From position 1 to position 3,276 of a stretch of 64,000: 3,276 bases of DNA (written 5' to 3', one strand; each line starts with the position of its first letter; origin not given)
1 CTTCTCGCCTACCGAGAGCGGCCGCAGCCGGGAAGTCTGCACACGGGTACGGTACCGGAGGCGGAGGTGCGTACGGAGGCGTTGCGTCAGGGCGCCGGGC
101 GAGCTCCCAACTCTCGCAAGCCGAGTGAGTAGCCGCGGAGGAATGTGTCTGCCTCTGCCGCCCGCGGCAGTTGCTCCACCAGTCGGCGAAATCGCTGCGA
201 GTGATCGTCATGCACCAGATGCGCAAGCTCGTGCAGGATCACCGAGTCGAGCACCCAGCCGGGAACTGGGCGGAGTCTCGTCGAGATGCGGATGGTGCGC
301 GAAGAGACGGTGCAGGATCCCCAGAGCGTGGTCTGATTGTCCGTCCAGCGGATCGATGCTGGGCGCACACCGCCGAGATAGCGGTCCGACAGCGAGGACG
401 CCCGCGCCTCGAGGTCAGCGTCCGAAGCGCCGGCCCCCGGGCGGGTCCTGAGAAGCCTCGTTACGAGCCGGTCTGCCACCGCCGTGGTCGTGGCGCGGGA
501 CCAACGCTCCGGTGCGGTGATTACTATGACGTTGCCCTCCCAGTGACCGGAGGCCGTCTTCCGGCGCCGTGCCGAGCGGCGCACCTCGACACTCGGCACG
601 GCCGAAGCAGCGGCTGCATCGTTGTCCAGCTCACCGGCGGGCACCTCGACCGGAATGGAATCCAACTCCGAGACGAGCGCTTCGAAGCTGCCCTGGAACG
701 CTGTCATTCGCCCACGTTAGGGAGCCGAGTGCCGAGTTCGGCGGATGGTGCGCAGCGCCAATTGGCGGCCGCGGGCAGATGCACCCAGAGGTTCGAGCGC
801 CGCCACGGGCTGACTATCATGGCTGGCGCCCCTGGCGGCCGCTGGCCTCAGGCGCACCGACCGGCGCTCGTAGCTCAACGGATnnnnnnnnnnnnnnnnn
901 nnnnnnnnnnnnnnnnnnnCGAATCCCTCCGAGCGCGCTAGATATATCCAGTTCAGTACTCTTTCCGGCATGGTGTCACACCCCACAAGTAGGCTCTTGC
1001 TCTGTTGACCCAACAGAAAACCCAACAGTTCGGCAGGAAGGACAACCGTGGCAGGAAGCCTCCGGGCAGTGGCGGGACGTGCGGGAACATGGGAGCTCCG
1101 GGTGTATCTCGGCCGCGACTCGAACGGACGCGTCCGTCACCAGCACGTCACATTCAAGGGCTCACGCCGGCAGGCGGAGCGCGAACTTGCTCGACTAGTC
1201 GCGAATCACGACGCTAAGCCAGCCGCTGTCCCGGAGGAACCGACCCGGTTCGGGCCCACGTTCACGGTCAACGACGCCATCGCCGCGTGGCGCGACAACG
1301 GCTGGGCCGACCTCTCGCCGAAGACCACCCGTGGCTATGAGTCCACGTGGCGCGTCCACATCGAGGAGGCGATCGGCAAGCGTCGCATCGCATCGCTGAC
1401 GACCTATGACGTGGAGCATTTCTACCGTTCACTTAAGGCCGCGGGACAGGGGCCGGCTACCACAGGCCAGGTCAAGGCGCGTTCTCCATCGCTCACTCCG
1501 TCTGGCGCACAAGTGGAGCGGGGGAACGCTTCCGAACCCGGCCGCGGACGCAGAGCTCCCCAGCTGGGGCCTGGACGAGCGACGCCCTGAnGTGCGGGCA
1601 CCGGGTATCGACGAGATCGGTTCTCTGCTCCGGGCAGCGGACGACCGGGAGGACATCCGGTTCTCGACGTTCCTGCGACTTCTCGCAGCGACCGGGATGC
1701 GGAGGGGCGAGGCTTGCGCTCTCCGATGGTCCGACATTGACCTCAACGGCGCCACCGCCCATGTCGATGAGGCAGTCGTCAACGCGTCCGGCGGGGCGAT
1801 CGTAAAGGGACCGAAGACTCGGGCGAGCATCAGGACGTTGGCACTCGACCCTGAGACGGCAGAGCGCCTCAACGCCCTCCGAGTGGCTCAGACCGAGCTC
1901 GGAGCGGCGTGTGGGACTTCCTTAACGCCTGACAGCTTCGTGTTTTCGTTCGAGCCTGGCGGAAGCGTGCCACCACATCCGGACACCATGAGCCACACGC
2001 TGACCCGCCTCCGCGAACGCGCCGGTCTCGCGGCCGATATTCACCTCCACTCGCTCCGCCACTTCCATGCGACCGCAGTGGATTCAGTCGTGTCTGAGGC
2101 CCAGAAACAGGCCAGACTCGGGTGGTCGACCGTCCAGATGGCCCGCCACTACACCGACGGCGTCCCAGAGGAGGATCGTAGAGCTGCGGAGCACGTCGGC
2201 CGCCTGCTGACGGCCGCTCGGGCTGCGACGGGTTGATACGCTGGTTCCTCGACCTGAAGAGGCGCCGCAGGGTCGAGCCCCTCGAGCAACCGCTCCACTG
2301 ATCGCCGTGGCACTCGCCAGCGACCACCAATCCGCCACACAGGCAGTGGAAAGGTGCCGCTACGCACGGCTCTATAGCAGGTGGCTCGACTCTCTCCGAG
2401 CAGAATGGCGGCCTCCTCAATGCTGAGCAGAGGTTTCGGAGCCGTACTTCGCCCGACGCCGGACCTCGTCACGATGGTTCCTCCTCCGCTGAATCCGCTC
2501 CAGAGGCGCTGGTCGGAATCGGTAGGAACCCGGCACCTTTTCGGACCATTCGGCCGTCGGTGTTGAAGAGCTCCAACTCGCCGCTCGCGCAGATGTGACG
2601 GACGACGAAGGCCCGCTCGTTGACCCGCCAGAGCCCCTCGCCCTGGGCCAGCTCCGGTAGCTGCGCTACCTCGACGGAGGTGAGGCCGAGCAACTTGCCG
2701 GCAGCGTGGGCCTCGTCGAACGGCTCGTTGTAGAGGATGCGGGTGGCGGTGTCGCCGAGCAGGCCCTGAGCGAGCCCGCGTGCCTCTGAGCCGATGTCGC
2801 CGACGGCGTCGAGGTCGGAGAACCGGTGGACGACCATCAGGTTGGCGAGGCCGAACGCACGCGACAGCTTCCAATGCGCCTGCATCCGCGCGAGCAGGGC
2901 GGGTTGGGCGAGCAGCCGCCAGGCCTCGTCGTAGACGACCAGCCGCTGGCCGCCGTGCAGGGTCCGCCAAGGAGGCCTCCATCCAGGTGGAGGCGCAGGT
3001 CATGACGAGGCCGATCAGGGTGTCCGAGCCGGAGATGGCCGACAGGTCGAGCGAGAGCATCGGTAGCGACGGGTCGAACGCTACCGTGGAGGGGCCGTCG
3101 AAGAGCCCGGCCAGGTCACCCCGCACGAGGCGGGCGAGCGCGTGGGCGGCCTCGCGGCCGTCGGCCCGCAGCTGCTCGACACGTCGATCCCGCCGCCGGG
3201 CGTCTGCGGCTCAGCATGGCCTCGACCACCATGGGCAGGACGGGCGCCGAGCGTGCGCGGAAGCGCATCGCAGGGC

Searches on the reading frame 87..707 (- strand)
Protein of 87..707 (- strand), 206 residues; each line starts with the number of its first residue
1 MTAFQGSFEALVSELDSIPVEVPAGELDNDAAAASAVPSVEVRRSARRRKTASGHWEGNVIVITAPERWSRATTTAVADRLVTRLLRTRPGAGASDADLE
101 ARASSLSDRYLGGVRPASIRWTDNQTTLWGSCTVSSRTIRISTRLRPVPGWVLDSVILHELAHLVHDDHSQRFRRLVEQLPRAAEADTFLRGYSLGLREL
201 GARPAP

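Call 14: find_encoding_contigs(protein=window:87-707:-, flank=10000, max_places=10)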
Protein window:87-707:- (206 aa): 1 contig read that carries it; 1 place shown.
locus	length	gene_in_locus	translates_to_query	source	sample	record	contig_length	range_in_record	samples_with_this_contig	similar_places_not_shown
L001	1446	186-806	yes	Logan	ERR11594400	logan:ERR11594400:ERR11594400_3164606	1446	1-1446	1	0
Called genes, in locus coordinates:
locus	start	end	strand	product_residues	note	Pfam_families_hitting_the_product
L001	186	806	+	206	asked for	PF01863:YgjP-like, PF10263:SprT-like (weak), PF08325:WLM (weak)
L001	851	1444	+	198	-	?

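Call 15: find_related_loci(query=window:87-707:-, collection=genome_contigs, flank=10000)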
Query window:87-707:- (206 aa) in genome_contigs; peptide patterns used: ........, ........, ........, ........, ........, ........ (x = any residue, [..] = any of these).
599 stretches matched a pattern (row limit reached: there are more); 3 encode a relative of the query (tblastn E <= 1e-3); 3 distinct loci.
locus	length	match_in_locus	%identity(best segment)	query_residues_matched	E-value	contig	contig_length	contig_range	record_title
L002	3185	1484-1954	41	40-202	3e-31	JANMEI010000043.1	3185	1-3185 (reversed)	MAG: Acidimicrobiia bacterium isolate OTE_75_concoct_193 OTE_75_k141_502819, whole genome shotgun sequence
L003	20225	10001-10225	40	98-173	2e-10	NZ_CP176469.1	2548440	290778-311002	Litorimonas sp. RW-G-Af-16 chromosome, complete genome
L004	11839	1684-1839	46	124-173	4e-9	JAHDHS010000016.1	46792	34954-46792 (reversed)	MAG: Hellea sp. isolate MAG-75 ND_631, whole genome shotgun sequence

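Call 81: find_related_loci(query=window:87-707:-, collection=metagenome_contigs, flank=10000)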
Query window:87-707:- (206 aa) in metagenome_contigs; peptide patterns used: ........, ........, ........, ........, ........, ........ (x = any residue, [..] = any of these).
600 stretches matched a pattern, but none encodes a relative of the query by tblastn (E <= 1e-3).

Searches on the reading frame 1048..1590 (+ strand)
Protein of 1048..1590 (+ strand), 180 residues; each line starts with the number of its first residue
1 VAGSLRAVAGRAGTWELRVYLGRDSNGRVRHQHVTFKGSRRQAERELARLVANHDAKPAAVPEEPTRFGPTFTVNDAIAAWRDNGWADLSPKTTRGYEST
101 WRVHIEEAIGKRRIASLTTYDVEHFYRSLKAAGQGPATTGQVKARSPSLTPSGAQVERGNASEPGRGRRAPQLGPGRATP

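Call 9: search_protein_families(library=pfam, proteins=[window:1048-1590:+], max_evalue=0.01)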
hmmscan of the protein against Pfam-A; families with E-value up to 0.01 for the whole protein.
window:1048-1590:+ (180 aa): 1 family
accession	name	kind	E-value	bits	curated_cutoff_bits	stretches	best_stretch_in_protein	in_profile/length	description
PF14659.12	Phage_int_SAM_3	-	0.0004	21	22.6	1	87-129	15-57/58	Phage integrase, N-terminal SAM-like domain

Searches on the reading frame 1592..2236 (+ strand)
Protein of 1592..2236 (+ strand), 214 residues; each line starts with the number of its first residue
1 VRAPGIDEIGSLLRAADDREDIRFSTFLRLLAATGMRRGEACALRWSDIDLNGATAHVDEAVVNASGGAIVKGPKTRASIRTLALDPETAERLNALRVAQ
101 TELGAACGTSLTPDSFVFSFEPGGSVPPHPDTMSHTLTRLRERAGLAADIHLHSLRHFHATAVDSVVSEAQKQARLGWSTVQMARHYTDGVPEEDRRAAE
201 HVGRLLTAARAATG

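Call 80: search_protein_families(library=ncbifam, proteins=[window:1592-2236:+], max_evalue=0.001)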
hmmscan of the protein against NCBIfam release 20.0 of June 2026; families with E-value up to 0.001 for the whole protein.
window:1592-2236:+ (214 aa): 8 families
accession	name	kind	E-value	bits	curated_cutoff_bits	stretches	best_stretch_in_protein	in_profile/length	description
NF040815.2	recomb_XerA_Arch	equivalog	6e-12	45.7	220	1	7-61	100-151/263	site-specific tyrosine recombinase/integron integrase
TIGR02225.1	recomb_XerD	equivalog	1.1e-07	31.6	329.6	1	7-163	107-246/290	site-specific tyrosine recombinase XerD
TIGR02224.1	recomb_XerC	equivalog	3e-07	30.1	335.15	1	9-163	112-249/295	tyrosine recombinase XerC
NF001399.0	PRK00283.1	subfamily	9.3e-07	28.4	279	1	6-162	116-254/300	tyrosine recombinase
NF007370.0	PRK09870.1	subfamily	7e-06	25.8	221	0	7-57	16-67/200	tyrosine-type DNA invertase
TIGR02249.1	integrase_gron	subfamily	9.5e-06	25.2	265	0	131-189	240-299/315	integron integrase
NF003462.0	PRK05084.1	equivalog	0.00051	18.9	267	0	152-202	305-356/360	tyrosine recombinase XerS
NF011946.0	PRK15417.1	equivalog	0.00058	19.1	435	0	26-94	135-193/337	integron integrase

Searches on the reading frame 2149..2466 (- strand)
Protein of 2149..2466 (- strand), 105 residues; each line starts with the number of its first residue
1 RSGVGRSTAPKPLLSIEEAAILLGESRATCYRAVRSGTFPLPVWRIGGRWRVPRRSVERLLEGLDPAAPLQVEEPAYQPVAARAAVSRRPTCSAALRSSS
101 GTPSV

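Call 80: search_protein_families(library=ncbifam, proteins=[window:2149-2466:-], max_evalue=0.001)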
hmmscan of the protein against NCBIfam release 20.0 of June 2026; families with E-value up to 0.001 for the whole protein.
window:2149-2466:- (105 aa): 2 families
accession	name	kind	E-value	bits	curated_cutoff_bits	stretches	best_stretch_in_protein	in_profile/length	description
TIGR01764.1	excise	domain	3.5e-09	36.9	28.8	1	13-62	1-48/49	excisionase family DNA-binding protein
NF047737.1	antiphage_MADS1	equivalog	0.00031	20.9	80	1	13-58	3-46/49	methylation-associated defense system helix-turn-helix domain-containing protein MAD1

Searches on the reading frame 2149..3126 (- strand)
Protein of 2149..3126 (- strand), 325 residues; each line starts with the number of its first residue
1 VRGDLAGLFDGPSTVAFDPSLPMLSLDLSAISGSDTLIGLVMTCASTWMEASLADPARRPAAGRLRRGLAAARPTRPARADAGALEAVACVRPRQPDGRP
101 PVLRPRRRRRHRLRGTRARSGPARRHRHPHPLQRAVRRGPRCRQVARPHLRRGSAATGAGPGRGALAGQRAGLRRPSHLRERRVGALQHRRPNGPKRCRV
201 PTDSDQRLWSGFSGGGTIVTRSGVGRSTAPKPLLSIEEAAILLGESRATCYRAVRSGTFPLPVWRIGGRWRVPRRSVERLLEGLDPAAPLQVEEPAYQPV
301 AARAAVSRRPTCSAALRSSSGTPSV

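Call 9: search_protein_families(library=pfam, proteins=[window:2149-3126:-], max_evalue=0.01)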
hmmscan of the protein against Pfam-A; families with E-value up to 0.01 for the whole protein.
window:2149-3126:- (325 aa): 1 family
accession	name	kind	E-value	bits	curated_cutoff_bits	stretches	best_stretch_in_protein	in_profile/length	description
PF12728.13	HTH_17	-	3.5e-11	43.6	27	1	233-283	1-49/51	Helix-turn-helix domain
